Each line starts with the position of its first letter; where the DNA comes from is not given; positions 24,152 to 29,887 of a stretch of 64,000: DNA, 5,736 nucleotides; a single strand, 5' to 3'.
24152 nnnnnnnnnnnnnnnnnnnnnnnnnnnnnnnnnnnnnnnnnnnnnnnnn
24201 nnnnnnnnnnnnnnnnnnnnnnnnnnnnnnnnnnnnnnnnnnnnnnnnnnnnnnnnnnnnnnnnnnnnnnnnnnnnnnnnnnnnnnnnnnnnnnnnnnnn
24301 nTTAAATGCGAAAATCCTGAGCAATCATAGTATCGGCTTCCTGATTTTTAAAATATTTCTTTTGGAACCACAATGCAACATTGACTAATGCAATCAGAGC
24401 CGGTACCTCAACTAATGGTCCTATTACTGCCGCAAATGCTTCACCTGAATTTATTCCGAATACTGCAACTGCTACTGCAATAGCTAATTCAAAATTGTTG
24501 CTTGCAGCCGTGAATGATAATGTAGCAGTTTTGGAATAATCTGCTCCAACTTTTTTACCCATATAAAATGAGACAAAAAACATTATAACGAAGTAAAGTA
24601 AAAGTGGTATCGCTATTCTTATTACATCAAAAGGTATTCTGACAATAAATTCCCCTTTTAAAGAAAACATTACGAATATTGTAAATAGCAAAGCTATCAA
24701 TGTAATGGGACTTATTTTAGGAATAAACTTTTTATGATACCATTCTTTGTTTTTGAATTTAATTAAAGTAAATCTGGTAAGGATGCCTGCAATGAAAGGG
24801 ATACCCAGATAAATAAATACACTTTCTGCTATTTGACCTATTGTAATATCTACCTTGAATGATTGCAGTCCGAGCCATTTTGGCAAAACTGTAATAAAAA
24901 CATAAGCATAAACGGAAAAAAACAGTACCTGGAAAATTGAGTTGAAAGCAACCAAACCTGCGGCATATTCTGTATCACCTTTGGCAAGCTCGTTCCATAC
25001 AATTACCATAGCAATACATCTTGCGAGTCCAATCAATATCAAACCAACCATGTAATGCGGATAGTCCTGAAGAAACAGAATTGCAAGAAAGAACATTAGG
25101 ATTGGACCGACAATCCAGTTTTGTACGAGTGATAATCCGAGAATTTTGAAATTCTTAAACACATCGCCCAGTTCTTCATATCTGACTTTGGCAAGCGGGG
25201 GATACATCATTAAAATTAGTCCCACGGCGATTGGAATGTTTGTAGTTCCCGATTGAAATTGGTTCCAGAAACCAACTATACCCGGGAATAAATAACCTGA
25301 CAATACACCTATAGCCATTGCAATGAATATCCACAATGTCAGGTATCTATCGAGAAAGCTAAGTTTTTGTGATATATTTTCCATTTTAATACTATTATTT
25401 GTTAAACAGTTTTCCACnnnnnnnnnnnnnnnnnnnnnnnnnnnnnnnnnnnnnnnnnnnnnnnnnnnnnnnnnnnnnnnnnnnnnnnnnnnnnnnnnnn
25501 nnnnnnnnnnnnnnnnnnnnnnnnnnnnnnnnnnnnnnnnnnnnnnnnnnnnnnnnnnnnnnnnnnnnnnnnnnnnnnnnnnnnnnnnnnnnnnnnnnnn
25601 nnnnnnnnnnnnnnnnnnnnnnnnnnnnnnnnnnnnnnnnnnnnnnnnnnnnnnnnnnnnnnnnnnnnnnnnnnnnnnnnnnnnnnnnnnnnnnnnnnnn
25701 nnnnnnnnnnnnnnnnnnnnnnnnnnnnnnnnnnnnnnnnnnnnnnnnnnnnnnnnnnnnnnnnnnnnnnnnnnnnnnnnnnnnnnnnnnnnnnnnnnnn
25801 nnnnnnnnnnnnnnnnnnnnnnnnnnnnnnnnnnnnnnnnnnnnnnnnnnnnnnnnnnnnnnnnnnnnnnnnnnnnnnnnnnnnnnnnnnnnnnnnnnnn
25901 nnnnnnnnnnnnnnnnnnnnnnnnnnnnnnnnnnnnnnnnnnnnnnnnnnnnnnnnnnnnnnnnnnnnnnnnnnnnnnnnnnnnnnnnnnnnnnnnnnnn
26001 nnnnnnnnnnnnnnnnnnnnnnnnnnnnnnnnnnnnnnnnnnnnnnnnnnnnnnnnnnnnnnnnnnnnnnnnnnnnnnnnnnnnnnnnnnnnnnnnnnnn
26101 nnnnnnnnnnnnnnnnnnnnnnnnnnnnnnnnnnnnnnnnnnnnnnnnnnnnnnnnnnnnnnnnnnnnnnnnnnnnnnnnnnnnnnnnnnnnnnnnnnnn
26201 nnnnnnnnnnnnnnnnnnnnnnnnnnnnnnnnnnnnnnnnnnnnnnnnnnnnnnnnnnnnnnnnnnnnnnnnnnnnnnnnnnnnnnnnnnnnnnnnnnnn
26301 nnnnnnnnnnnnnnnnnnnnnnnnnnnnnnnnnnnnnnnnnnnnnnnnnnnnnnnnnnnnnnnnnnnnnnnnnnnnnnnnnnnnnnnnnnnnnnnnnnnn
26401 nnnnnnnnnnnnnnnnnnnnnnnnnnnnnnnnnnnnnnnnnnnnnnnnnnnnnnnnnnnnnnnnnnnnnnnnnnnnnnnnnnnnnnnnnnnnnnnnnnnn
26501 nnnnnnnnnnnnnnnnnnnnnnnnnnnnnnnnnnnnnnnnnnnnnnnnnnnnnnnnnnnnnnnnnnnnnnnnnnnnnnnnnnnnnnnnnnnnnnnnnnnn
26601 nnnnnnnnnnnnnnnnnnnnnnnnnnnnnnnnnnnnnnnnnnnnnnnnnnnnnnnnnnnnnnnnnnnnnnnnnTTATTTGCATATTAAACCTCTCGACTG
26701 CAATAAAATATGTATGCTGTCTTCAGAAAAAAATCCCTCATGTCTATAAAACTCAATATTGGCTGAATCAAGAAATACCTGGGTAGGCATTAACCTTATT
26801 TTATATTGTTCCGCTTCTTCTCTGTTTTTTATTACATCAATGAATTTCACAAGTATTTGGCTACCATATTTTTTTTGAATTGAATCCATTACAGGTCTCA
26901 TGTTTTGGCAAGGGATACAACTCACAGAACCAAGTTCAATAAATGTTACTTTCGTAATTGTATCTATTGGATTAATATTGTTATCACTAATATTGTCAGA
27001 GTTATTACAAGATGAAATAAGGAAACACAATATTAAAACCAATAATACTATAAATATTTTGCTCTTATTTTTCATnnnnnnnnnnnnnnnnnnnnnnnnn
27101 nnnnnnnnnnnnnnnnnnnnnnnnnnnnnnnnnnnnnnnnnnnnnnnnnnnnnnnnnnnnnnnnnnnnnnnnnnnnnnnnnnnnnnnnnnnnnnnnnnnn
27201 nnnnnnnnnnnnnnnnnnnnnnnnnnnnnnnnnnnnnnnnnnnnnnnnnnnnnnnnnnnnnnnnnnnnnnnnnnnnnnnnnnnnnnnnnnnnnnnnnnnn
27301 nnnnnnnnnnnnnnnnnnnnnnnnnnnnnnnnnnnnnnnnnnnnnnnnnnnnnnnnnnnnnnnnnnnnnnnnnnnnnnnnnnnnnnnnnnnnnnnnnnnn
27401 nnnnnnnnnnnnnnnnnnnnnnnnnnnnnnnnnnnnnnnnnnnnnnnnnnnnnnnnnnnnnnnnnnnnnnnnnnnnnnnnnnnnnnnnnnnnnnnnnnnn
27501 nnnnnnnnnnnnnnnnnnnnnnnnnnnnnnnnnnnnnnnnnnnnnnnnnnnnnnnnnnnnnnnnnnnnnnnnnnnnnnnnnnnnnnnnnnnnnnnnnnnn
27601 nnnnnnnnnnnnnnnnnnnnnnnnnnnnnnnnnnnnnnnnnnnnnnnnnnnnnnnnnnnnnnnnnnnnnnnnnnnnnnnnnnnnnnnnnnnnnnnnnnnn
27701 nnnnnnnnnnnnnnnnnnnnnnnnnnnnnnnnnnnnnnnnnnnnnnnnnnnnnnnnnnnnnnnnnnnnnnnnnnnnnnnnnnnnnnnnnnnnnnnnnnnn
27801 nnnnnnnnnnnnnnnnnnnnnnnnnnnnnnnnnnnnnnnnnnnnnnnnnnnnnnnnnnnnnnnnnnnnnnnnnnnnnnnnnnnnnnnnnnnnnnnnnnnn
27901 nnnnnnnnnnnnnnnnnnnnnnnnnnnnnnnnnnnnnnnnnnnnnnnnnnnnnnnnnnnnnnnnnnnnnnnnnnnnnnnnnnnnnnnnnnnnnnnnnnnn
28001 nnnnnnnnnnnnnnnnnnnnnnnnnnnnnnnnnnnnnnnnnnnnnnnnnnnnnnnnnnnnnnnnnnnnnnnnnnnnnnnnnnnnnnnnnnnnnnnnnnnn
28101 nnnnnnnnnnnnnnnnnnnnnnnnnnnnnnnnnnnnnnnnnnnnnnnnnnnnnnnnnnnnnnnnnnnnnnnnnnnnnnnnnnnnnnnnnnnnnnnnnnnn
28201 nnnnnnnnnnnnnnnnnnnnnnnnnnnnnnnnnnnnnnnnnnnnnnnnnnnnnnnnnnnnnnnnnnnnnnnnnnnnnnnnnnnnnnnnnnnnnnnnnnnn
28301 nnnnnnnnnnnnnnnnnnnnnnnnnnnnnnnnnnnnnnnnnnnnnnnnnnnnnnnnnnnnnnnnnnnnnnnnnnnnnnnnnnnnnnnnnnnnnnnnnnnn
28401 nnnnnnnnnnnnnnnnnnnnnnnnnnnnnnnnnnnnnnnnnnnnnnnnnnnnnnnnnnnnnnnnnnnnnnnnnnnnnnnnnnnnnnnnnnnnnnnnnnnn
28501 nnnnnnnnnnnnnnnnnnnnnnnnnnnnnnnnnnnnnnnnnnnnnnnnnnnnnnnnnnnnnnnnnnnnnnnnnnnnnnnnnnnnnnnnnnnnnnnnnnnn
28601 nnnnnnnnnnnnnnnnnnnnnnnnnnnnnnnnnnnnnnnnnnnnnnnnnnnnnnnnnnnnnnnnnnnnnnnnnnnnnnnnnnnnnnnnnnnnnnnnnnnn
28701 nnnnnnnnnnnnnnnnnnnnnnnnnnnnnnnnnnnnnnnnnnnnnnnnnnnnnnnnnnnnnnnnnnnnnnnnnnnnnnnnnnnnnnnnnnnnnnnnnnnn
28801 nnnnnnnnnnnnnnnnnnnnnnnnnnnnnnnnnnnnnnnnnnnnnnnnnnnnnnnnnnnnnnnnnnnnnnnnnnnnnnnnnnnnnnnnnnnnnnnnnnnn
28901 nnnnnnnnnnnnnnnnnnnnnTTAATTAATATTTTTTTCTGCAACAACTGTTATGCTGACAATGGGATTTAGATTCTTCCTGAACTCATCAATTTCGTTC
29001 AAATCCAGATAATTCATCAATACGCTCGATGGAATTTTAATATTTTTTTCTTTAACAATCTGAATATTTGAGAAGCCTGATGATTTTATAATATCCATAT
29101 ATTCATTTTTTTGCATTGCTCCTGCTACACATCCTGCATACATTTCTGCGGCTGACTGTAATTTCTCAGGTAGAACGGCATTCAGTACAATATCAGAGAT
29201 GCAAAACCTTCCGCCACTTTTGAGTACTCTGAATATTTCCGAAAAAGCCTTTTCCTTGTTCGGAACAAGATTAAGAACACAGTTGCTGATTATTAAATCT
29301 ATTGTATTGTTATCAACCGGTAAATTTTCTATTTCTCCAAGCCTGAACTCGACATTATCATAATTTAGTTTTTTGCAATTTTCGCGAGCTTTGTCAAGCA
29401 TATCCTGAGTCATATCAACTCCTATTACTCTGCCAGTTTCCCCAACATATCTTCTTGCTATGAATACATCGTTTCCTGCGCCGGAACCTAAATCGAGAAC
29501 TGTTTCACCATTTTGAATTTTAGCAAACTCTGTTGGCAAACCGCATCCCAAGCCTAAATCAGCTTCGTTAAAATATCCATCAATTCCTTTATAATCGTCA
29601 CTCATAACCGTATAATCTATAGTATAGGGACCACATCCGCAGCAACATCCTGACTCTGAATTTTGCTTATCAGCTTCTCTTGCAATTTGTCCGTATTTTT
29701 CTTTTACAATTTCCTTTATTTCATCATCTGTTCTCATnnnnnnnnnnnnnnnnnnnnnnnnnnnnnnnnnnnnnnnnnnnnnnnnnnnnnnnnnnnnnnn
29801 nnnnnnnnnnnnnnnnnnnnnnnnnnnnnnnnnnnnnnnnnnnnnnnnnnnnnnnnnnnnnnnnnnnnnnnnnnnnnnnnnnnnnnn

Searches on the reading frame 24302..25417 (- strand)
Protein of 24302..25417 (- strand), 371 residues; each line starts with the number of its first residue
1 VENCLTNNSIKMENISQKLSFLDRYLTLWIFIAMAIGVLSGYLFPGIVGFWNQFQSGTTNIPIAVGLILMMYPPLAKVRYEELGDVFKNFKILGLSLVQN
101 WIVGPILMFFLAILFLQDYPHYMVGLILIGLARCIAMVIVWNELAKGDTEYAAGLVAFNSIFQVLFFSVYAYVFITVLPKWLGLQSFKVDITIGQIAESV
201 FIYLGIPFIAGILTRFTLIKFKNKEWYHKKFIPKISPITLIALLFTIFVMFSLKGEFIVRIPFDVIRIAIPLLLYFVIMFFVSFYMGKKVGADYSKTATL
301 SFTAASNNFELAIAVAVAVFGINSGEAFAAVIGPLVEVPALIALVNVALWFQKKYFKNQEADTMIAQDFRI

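Call 7: search_protein_families(library=pfam, proteins=[window:24302-25417:-], max_evalue=0.001)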
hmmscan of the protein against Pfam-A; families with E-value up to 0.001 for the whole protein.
window:24302-25417:- (371 aa): 1 family
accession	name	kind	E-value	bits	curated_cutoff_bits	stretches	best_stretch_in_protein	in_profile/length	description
PF01758.21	SBF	-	2.4e-62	210.5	24.3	1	65-259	2-189/191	Sodium Bile acid symporter family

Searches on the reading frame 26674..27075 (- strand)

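Call 7: search_protein_families(library=pfam, proteins=[window:26674-27075:-], max_evalue=0.001)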
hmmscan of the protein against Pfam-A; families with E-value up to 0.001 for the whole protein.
window:26674-27075:- (133 aa): 2 families
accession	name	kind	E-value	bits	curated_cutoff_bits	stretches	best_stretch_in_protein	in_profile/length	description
PF00085.26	Thioredoxin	-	8.5e-10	39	23.5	1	43-108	20-84/103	Thioredoxin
PF13098.12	Thioredoxin_2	-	1.2e-05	26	27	1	47-121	11-100/104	Thioredoxin-like domain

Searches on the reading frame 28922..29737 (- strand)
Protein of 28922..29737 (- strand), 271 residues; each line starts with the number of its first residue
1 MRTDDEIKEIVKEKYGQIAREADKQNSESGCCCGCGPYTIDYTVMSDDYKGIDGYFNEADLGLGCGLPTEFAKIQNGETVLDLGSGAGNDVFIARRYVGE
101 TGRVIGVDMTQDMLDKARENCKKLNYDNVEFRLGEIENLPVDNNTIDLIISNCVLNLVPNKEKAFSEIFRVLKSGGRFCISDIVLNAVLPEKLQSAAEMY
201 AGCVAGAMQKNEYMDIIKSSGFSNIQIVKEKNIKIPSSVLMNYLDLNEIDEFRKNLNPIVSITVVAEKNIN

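Call 8: search_protein_families(library=pfam, proteins=[window:28922-29737:-], max_evalue=0.001)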
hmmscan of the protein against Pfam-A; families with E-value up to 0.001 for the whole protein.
window:28922-29737:- (271 aa): 15 families
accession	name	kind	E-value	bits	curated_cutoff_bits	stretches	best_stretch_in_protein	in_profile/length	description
PF13847.12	Methyltransf_31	-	3.8e-43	147.1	27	1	75-219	2-143/145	Methyltransferase domain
PF13649.12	Methyltransf_25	-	9.1e-23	81.2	27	1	80-176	1-97/97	Methyltransferase domain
PF08241.18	Methyltransf_11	-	2e-22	80.1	21.2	1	81-180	1-95/95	Methyltransferase domain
PF01209.24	Ubie_methyltran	-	1.5e-19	70.8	20.1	1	74-204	45-173/233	ubiE/COQ5 methyltransferase family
PF08242.18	Methyltransf_12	-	2.4e-13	51.1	30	1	81-178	1-98/98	Methyltransferase domain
PF01135.25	PCMT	-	6.5e-12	46.1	20.3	1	69-178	66-169/210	Protein-L-isoaspartate(D-aspartate) O-methyltransferase (PCMT)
PF13489.12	Methyltransf_23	-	2.8e-10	40.6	27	1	71-193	17-129/164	Methyltransferase domain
PF06325.19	PrmA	-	5.4e-07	29.8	22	1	74-185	159-263/296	Ribosomal protein L11 methyltransferase (PrmA)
PF02353.26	CMAS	-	5e-06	26.5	27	1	72-185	58-169/273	Mycolic acid cyclopropane synthetase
PF13679.12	Methyltransf_32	-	6.2e-05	23.4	27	1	74-144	23-100/143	Methyltransferase domain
PF01728.25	FtsJ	-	8.8e-05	22.9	24.1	1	71-157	16-103/181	FtsJ-like methyltransferase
PF20922.3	Anamorsin_N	-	0.00018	21.7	27.1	1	114-231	17-125/163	Anamorsin, N-terminal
PF05175.20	MTS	-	0.00023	21.3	23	1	75-155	30-108/170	Methyltransferase small domain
PF05148.21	Methyltransf_8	-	0.00028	21.2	27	1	132-183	109-159/219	Hypothetical methyltransferase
PF01170.24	UPF0020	-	0.00049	20.3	22.3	0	102-152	77-128/197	RMKL-like, methyltransferase domain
